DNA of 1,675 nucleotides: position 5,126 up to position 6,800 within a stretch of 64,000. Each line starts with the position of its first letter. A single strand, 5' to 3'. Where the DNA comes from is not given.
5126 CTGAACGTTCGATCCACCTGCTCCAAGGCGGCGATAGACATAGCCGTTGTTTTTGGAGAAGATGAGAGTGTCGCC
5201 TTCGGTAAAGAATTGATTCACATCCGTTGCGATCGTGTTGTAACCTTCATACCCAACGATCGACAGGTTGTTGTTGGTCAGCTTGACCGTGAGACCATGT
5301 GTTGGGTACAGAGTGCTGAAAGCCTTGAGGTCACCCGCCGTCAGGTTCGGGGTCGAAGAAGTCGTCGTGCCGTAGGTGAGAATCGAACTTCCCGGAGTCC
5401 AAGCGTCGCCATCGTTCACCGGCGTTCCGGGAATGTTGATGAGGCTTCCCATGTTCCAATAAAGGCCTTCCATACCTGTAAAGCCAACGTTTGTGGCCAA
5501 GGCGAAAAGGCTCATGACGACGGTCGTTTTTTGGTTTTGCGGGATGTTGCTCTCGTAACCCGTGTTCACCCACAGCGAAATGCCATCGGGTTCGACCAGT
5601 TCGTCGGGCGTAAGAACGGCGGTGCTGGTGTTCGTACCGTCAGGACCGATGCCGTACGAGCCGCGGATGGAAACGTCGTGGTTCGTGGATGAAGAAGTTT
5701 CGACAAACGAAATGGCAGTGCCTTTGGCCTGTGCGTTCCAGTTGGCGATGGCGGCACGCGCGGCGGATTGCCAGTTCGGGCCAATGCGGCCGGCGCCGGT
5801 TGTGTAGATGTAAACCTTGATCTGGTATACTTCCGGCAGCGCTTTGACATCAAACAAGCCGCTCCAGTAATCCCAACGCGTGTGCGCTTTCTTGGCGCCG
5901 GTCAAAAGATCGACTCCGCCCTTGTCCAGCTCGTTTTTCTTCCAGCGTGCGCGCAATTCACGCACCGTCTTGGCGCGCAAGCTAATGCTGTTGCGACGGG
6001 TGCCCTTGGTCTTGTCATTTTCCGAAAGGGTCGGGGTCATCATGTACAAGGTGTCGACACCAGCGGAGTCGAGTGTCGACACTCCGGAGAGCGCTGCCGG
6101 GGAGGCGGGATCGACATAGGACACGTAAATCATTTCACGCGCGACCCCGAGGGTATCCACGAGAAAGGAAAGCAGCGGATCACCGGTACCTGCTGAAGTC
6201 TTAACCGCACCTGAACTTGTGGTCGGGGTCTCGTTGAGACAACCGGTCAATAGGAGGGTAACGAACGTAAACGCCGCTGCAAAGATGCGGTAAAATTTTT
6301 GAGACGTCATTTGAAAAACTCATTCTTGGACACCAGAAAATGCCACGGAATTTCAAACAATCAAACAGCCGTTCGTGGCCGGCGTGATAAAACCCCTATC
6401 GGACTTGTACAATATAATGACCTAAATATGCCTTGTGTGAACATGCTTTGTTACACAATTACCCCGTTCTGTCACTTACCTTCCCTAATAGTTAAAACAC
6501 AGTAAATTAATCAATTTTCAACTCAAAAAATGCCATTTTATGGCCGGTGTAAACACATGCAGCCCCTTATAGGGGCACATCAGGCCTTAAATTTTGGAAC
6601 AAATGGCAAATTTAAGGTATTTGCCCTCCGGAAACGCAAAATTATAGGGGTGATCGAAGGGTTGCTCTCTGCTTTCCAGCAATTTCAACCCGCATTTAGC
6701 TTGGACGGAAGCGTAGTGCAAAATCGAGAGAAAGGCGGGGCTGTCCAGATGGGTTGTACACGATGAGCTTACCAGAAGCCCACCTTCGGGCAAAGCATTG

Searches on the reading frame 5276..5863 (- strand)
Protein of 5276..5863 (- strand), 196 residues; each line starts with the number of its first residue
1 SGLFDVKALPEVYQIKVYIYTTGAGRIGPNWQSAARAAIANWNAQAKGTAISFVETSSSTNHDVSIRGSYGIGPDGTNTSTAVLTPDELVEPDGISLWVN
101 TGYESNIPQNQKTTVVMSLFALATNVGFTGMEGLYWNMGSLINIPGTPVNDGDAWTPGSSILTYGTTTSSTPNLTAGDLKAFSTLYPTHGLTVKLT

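Call 45: predict_structure(alignment_id=A3)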
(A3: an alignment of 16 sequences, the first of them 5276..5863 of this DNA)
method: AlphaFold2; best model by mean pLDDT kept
length: 196 residues; sequences in the alignment: 16
mean_pLDDT: 69.6   pTM: 0.74
mean pLDDT of the five models: 69.6, 69.3, 68.7, 64.4, 59.4
residues with pLDDT >= 90: 28; 70-90: 82; 50-70: 42; < 50: 44
segments of 3 or more residues with pLDDT < 50: 1-7, 87-90, 127-148, 188-196
pLDDT, mean of each block of 10 residues (from residue 1): 42 81 91 94 82 87 86 77 58 73 87 84 58 43 47 62 63 72 58 35
secondary structure, 60 per line:
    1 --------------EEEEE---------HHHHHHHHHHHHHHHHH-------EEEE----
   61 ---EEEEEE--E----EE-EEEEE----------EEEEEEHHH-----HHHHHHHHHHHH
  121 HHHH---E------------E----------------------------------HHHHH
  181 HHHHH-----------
elements in order: E15-19 H29-45 E53-56 E64-69 E80-84 E95-100 H109-124 H176-185

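Call 48: fold_search(model_id=the predicted structure, library=pdb)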
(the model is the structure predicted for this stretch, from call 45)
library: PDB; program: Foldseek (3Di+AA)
matches with E <= 10: 649; with E <= 0.001: 21
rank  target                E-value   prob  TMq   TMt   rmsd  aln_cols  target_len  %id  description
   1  2xs4_A                1.3e-05  1.00  0.55  0.63   7.8       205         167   16  Structure of karilysin catalytic MMP domain in complex with magnesium (released 2010-11-03)
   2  5zjk_A                2.1e-05  1.00  0.51  0.49   8.2       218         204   17  Structure of myroilysin (released 2019-03-20)
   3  2xs3_A                2.5e-05  1.00  0.53  0.62   6.5       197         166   18  Structure of karilysin catalytic MMP domain (released 2010-11-03)
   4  8b2q_A                3.5e-05  1.00  0.43  0.49   7.2       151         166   17  Matrix-metallopeptidase inhibitor Potempin A (PotA) from Tannerella forsythia in complex with T. forsythia karilysin. (released 2022-12-21)
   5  5zjk_B                4.3e-05  1.00  0.52  0.50   7.4       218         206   16  Structure of myroilysin (released 2019-03-20)
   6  5zjk_C                6.0e-05  1.00  0.52  0.50   7.5       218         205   16  Structure of myroilysin (released 2019-03-20)
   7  4in9_A                8.3e-05  1.00  0.53  0.63   6.4       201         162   15  Structure of karilysin MMP-like catalytic domain in complex with inhibitory tetrapeptide SWFP (released 2013-05-15)
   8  5gwd_A                1.0e-04  1.00  0.50  0.43   8.1       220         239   17  Structure of Myroilysin (released 2017-02-15)
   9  5zjk_J                1.5e-04  1.00  0.52  0.50   7.6       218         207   16  Structure of myroilysin (released 2019-03-20)
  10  4h2e_A                1.6e-04  1.00  0.50  0.59   5.9       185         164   14  Crystal structure of an MMP twin inhibitor complexing two MMP-9 catalytic domains (released 2013-04-24)
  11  4r3v_A                3.8e-04  1.00  0.41  0.45   8.1       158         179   16  Structure of karilysin propeptide and catalytic MMP domain (released 2015-01-07)
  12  4h1q_A                3.8e-04  1.00  0.39  0.46   8.4       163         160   15  Crystal structure of mutant MMP-9 catalytic domain in complex with a twin inhibitor. (released 2013-04-24)
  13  6esm                  4.0e-04  1.00  0.49  0.58   6.0       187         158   14  Crystal structure of MMP9 in complex with inhibitor BE4. (released 2018-05-16)
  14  5czw                  5.6e-04  1.00  0.51  0.45   8.2       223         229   17  Crystal structure of myroilysin (released 2016-08-03)
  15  2poj_MODEL_1_A        5.9e-04  1.00  0.44  0.50   8.0       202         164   12  NMR Solution Structure of the Inhibitor-Free State of Macrophage Metalloelastase (MMP-12) (released 2007-12-04)
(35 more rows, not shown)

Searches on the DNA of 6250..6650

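Call 57: search_rna_families(source=window, start=6250, end=6650, threshold=evalue, max_evalue=1)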
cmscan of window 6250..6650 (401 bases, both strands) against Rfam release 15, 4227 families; matches with E-value up to 1: 0.
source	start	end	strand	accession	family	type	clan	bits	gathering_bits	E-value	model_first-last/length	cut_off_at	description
